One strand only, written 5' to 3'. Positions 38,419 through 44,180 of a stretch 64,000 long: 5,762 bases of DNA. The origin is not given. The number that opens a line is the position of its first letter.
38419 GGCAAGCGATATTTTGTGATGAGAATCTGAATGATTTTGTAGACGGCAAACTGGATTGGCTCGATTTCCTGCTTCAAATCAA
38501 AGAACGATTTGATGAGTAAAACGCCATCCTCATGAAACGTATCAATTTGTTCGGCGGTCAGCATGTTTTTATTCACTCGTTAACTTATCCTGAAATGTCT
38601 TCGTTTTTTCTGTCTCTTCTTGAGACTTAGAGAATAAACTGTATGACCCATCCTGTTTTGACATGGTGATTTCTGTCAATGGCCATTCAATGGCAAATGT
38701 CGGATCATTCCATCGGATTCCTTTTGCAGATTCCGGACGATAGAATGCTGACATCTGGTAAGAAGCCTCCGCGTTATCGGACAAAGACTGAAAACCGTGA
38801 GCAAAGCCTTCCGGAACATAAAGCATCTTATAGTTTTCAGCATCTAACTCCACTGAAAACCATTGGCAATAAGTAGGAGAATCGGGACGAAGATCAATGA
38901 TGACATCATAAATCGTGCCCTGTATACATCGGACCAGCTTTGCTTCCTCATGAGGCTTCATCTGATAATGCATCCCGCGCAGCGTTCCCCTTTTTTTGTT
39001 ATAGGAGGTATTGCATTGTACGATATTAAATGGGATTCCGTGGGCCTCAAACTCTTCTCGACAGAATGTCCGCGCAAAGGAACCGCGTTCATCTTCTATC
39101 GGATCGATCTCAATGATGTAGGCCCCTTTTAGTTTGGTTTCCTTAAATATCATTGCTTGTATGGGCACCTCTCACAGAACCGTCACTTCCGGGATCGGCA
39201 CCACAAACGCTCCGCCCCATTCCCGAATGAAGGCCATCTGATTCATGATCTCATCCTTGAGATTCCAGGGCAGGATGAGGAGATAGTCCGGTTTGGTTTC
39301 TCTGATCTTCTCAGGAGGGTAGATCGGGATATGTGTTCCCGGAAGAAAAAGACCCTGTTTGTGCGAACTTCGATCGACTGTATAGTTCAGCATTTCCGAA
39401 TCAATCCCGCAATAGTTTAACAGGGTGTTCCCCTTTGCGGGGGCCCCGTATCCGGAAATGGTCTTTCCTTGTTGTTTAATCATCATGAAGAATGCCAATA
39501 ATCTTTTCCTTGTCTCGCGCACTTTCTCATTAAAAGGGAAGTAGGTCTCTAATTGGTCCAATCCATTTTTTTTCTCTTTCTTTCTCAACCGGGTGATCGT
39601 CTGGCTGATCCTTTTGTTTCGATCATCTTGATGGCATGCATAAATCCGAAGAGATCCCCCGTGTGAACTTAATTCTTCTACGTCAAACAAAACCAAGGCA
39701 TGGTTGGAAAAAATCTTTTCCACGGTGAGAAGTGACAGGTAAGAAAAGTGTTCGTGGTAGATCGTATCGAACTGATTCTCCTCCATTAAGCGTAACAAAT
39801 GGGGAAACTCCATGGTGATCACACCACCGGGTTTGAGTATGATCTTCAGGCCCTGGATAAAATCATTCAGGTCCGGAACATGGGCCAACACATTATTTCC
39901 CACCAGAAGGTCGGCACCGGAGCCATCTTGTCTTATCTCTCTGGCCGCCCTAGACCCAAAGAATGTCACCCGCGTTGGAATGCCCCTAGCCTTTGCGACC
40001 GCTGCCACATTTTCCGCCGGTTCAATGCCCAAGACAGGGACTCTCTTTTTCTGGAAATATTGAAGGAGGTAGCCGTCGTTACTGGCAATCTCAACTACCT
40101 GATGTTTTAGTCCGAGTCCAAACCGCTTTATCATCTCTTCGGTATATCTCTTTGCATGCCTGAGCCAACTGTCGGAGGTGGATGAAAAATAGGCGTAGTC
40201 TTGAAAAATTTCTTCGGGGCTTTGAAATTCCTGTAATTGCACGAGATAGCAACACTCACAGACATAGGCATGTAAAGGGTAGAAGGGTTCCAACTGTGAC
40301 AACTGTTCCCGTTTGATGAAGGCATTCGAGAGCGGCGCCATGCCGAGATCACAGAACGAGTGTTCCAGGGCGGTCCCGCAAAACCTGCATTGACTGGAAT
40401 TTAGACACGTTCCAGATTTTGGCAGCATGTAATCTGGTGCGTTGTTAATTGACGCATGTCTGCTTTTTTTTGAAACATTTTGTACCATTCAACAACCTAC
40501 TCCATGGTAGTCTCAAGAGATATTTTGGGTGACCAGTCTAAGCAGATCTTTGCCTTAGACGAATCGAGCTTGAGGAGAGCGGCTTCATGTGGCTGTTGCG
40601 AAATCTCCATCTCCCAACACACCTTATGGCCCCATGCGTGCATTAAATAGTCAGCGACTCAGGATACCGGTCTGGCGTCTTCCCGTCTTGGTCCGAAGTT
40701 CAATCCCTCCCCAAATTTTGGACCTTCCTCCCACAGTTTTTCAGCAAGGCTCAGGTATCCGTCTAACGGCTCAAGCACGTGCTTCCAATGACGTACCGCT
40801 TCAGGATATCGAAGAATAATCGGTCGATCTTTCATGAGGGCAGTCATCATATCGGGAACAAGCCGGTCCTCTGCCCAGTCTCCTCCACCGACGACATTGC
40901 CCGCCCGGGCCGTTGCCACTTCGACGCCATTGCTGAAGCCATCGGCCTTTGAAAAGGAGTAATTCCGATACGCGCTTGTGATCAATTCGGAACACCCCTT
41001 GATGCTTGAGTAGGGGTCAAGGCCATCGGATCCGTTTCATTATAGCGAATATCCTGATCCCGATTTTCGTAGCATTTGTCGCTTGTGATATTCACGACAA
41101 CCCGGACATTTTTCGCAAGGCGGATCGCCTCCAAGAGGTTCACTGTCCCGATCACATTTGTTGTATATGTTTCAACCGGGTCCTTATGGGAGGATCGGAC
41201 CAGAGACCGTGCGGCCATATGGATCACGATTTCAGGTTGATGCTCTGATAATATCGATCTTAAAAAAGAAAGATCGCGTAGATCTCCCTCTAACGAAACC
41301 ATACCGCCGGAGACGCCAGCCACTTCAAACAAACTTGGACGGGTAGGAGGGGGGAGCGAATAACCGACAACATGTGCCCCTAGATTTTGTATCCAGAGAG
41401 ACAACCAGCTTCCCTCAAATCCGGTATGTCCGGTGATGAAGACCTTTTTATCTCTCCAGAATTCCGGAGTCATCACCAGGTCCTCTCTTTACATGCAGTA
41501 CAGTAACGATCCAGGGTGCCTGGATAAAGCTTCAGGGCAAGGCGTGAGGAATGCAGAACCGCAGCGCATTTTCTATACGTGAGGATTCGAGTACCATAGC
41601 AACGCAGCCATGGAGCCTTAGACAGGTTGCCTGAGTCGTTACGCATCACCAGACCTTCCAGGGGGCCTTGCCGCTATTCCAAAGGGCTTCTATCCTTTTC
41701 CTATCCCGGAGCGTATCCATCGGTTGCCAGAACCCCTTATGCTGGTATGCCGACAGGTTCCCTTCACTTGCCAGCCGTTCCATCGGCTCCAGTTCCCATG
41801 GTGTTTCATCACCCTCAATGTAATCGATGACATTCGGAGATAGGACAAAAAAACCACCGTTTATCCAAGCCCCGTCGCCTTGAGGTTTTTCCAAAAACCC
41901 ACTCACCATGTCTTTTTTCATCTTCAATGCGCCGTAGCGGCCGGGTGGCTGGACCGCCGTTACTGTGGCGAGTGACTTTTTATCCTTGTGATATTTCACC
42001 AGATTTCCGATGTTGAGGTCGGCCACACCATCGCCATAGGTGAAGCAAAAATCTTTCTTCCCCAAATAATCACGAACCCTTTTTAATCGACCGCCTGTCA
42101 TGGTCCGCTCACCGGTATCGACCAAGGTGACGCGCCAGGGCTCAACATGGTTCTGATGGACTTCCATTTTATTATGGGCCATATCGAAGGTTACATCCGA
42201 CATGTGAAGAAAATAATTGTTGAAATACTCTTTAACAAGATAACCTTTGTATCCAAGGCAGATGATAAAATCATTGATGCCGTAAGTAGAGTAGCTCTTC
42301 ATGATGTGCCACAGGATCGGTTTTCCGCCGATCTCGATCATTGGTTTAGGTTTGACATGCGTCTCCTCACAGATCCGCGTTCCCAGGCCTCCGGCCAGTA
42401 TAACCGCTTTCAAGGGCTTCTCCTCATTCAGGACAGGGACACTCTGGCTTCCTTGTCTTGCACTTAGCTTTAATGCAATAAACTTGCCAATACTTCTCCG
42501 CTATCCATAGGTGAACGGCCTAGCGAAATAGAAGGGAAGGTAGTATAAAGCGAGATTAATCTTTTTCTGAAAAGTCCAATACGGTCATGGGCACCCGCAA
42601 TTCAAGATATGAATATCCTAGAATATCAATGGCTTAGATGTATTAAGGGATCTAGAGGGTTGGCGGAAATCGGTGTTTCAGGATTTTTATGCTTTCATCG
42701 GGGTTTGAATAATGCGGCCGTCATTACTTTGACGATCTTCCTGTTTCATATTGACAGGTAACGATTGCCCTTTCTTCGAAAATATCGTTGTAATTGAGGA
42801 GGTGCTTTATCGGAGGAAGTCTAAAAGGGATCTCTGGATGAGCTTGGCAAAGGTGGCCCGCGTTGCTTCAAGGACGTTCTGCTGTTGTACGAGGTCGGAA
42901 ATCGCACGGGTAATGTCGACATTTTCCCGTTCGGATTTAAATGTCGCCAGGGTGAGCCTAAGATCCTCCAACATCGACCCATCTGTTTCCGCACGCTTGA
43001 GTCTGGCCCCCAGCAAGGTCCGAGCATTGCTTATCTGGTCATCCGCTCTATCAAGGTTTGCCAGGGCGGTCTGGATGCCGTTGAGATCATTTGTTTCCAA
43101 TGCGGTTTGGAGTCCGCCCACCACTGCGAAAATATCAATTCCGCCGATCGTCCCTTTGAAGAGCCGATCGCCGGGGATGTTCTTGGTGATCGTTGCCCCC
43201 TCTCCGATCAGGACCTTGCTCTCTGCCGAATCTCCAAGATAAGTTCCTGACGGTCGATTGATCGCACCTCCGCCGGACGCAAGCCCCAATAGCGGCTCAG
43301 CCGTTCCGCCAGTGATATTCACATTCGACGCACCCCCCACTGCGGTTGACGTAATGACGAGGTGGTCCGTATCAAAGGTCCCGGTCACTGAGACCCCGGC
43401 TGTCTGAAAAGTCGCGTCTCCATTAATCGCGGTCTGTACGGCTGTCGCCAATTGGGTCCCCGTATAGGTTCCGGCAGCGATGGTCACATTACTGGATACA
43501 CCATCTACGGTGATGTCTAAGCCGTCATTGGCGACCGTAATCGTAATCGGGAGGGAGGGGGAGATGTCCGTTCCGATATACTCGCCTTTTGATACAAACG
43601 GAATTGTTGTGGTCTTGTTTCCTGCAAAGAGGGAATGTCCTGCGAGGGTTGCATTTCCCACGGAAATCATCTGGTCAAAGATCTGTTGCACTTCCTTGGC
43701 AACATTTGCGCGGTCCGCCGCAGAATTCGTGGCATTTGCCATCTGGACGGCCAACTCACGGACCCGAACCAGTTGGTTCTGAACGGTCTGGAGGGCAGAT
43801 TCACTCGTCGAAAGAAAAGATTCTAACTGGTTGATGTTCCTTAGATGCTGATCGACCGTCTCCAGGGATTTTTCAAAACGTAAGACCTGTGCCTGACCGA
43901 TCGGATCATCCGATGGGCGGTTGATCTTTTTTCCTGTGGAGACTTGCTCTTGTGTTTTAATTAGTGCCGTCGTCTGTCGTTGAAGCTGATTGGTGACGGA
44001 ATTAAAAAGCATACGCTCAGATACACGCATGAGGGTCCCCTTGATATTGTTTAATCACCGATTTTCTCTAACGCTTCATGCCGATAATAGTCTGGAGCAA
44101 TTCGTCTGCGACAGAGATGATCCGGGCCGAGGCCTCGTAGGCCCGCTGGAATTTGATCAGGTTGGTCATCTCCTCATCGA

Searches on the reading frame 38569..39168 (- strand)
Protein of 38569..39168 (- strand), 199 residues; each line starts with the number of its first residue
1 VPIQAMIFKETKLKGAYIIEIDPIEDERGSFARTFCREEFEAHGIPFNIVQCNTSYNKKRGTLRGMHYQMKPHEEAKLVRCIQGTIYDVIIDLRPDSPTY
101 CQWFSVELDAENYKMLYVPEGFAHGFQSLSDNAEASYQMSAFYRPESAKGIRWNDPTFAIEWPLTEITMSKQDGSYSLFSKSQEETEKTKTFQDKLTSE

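Call 6: search_protein_families(library=pfam, proteins=[window:38569-39168:-], max_evalue=0.00001)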
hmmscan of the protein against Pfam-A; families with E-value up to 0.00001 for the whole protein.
window:38569-39168:- (199 aa): 1 family
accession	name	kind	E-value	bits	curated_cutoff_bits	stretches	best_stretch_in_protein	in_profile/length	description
PF00908.23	dTDP_sugar_isom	-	1.2e-67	227.3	27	1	10-179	1-166/168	dTDP-4-dehydrorhamnose 3,5-epimerase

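Call 61: search_protein_families(library=ncbifam, proteins=[window:38569-39168:-], max_evalue=1e-10)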
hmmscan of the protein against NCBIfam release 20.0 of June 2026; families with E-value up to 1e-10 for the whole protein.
window:38569-39168:- (199 aa): 1 family
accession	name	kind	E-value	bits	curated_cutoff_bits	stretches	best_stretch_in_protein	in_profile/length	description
TIGR01221.1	rmlC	equivalog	3.6e-55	186.5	155.75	1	9-176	3-169/176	dTDP-4-dehydrorhamnose 3,5-epimerase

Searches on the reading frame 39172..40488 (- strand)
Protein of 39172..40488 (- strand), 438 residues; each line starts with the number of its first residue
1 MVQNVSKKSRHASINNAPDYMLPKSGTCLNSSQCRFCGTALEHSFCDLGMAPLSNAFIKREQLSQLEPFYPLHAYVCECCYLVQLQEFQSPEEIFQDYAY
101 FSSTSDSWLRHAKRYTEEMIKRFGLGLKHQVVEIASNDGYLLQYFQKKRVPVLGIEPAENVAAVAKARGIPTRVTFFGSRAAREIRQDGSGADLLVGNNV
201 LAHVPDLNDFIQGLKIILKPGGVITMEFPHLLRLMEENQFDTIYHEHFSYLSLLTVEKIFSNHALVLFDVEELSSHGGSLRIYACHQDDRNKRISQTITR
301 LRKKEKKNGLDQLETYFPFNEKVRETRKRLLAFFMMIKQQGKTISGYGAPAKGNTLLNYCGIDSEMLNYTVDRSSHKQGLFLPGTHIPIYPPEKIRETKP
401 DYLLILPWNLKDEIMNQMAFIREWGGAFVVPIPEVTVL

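Call 6: search_protein_families(library=pfam, proteins=[window:39172-40488:-], max_evalue=0.00001)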
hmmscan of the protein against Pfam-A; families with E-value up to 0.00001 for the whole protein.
window:39172-40488:- (438 aa): 6 families
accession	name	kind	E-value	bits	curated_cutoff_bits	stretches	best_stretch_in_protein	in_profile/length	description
PF08484.17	Methyltransf_14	-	2.2e-66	223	23.5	1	275-433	2-160/160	C-methyltransferase C-terminal domain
PF08421.16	Methyltransf_13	-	1.3e-23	83.4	31.3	1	34-95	1-62/62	Putative zinc binding domain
PF13489.12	Methyltransf_23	-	3.7e-13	50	27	1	110-262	3-156/164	Methyltransferase domain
PF08242.18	Methyltransf_12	-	9e-09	36.4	30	1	132-224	1-98/98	Methyltransferase domain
PF08241.18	Methyltransf_11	-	1.6e-06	29.1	21.2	1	133-224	2-93/95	Methyltransferase domain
PF13649.12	Methyltransf_25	-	2.4e-06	28.6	27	0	131-222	1-97/97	Methyltransferase domain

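Call 61: search_protein_families(library=ncbifam, proteins=[window:39172-40488:-], max_evalue=1e-10)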
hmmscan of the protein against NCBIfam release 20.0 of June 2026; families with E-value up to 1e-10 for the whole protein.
window:39172-40488:- (438 aa): 0 families

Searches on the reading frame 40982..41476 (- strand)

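Call 6: search_protein_families(library=pfam, proteins=[window:40982-41476:-], max_evalue=0.00001)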
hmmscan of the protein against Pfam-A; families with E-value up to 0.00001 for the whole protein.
window:40982-41476:- (164 aa): 5 families
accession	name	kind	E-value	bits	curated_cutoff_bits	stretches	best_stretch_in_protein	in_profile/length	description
PF16363.11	GDP_Man_Dehyd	-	2.3e-24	86.9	27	1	13-151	1-147/332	GDP-mannose 4,6 dehydratase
PF01370.27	Epimerase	-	5.4e-22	78.8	20.9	1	12-151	1-136/240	NAD dependent epimerase/dehydratase family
PF02719.21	Polysacc_synt_2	-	3.8e-11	43.1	20.2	1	60-136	57-132/293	Polysaccharide biosynthesis protein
PF04321.23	RmlD_sub_bind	-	1.6e-07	31.1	27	1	11-151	2-119/287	RmlD substrate binding domain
PF01073.25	3Beta_HSD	-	3e-06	26.9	22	1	61-155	49-142/280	3-beta hydroxysteroid dehydrogenase/isomerase family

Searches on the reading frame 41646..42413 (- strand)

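Call 7: search_protein_families(library=pfam, proteins=[window:41646-42413:-], max_evalue=0.00001)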
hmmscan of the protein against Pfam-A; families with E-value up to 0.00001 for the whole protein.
window:41646-42413:- (255 aa): 2 families
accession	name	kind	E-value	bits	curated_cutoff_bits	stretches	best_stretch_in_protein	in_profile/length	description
PF00483.29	NTP_transferase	-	1.1e-20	74.7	21.2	1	2-213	1-208/245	Nucleotidyl transferase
PF12804.13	NTP_transf_3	-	1e-06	29.5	27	1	3-56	1-49/160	MobA-like NTP transferase domain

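Call 61: search_protein_families(library=ncbifam, proteins=[window:41646-42413:-], max_evalue=1e-10)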
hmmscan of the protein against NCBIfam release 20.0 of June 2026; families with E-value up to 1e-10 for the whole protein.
window:41646-42413:- (255 aa): 10 families
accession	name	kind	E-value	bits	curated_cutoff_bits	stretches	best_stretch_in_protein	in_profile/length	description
TIGR02623.1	G1P_cyt_trans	equivalog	6.5e-141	468.1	300.25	1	1-255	1-255/255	glucose-1-phosphate cytidylyltransferase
TIGR03992.1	Arch_glmU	subfamily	1.5e-26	93.2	292.1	2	1-70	1-70/393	bifunctional sugar-1-phosphate nucleotidylyltransferase/acetyltransferase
NF049965.1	GlMnHpPGnyltfHddC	equivalog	2.2e-20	73.3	300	1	1-199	1-175/221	D-glycero-D-manno-heptose 1-phosphate guanosyltransferase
NF052502.1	man1P_GTase_Rv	exception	2.6e-20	72.6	440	1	2-237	2-222/352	mannose-1-phosphate guanylyltransferase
NF041313.1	UDPGP_AglF_Halo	equivalog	1.4e-18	67.3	400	1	1-69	1-69/234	UTP--glucose-1-phosphate uridylyltransferase AglF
NF041173.1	Sug_nt_acttase_Thmprot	equivalog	1.7e-17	63.5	600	1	1-201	1-178/405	bifunctional sugar-1-phosphate nucleotidylyltransferase/acetyltransferase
TIGR01208.1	rmlA_long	equivalog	1.8e-16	60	320.25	1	2-200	1-183/353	glucose-1-phosphate thymidylyltransferase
NF045761.1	NAMPUrTaseMurU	equivalog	3.8e-15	56.4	250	0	1-66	1-66/226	N-acetylmuramate alpha-1-phosphate uridylyltransferase MurU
NF041135.1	IPPtranDIPPsyn_Thcocales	equivalog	5e-12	45.5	580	0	1-72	1-64/419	bifunctional L-myo-inositol-1-phosphate cytidylyltransferase/CDP-L-myo-inositol myo-inositolphosphotransferase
TIGR01099.1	galU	equivalog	2.6e-11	43.6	326.8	1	1-200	2-215/261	UTP--glucose-1-phosphate uridylyltransferase GalU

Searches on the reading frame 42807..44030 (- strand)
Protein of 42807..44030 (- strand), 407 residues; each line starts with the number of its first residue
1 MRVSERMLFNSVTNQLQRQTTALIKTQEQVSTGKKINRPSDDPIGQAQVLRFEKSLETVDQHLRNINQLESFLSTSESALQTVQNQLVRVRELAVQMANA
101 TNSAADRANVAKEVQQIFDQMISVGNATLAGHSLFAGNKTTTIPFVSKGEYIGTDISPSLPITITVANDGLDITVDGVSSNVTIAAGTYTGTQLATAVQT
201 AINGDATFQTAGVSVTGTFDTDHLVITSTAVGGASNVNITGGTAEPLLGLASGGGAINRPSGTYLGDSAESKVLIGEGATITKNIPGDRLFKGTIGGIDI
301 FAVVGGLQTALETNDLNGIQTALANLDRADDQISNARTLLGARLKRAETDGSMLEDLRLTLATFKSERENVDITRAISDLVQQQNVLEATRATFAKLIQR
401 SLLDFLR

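Call 56: search_protein_families(library=pfam, proteins=[window:42807-44030:-], max_evalue=0.00001)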
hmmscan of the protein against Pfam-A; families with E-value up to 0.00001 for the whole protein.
window:42807-44030:- (407 aa): 1 family
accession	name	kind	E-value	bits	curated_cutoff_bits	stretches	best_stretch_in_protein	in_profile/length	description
PF00669.25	Flagellin_N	-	3.6e-21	76.1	26.6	1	4-140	2-139/139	Bacterial flagellin N-terminal helical region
